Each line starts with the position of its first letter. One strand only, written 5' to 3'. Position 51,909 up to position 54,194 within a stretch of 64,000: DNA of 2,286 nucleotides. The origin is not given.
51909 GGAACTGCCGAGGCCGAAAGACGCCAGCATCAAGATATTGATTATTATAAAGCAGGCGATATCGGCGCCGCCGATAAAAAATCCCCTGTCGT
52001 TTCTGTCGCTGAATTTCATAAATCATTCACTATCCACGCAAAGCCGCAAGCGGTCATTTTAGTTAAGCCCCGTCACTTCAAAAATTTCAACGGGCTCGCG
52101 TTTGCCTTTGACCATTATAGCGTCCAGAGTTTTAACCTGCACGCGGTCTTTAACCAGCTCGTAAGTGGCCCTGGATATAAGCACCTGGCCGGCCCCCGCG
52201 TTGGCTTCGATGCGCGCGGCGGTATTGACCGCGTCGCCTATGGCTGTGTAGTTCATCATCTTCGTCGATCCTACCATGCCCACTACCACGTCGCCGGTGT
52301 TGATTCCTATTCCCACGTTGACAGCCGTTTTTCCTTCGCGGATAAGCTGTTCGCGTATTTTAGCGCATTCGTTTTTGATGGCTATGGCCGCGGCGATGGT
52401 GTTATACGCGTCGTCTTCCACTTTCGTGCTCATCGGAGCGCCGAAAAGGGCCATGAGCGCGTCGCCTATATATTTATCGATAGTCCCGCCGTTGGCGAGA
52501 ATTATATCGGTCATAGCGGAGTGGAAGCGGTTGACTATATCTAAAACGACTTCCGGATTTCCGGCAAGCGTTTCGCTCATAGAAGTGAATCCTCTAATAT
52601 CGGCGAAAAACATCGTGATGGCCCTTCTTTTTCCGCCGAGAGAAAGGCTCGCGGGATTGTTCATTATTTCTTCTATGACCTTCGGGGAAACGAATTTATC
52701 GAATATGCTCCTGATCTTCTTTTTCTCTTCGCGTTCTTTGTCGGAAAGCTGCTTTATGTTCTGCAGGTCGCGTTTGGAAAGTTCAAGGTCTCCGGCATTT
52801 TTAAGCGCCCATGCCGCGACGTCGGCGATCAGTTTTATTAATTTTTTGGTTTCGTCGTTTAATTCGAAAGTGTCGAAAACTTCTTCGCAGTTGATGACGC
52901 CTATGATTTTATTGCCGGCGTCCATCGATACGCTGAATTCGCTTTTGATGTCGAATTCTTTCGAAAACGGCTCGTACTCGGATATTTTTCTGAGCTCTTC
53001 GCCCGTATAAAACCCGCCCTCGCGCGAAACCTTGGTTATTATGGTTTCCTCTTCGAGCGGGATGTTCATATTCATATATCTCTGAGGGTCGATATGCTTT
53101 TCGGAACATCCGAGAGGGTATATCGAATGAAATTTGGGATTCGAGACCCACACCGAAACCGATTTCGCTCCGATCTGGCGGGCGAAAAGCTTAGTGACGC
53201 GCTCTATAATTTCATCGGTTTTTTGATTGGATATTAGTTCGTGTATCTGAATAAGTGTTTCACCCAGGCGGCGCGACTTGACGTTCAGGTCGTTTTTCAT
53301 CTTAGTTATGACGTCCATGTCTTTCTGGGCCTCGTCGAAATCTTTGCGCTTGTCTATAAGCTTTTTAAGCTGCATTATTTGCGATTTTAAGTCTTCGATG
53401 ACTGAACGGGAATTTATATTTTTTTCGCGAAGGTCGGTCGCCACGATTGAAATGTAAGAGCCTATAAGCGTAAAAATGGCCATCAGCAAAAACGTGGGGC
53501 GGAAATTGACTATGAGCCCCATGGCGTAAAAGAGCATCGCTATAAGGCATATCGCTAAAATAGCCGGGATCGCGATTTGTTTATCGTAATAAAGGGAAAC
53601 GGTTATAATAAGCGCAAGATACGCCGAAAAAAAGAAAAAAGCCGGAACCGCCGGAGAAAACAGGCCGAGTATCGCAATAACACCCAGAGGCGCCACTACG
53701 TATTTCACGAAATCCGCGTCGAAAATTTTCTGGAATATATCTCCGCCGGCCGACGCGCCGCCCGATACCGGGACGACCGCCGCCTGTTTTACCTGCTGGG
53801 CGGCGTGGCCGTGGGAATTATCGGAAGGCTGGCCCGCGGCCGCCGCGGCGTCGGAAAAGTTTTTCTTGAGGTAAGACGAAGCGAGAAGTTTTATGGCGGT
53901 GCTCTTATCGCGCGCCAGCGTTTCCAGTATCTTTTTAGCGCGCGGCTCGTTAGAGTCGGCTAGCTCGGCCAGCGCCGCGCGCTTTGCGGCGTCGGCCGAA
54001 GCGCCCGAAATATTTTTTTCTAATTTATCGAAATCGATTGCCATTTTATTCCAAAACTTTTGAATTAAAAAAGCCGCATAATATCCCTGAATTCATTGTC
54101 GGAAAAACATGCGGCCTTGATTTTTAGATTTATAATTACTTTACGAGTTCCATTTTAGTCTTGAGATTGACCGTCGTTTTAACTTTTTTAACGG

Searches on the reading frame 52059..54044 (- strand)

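Call 67: search_protein_families(library=pfam, proteins=[window:52059-54044:-], max_evalue=0.00001)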
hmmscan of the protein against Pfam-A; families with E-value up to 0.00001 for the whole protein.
window:52059-54044:- (661 aa): 1 family
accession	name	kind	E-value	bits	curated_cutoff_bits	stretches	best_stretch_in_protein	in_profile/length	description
PF00211.25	Guanylate_cyc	-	1.1e-28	100.5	21.9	1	475-650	8-175/183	Adenylate and Guanylate cyclase catalytic domain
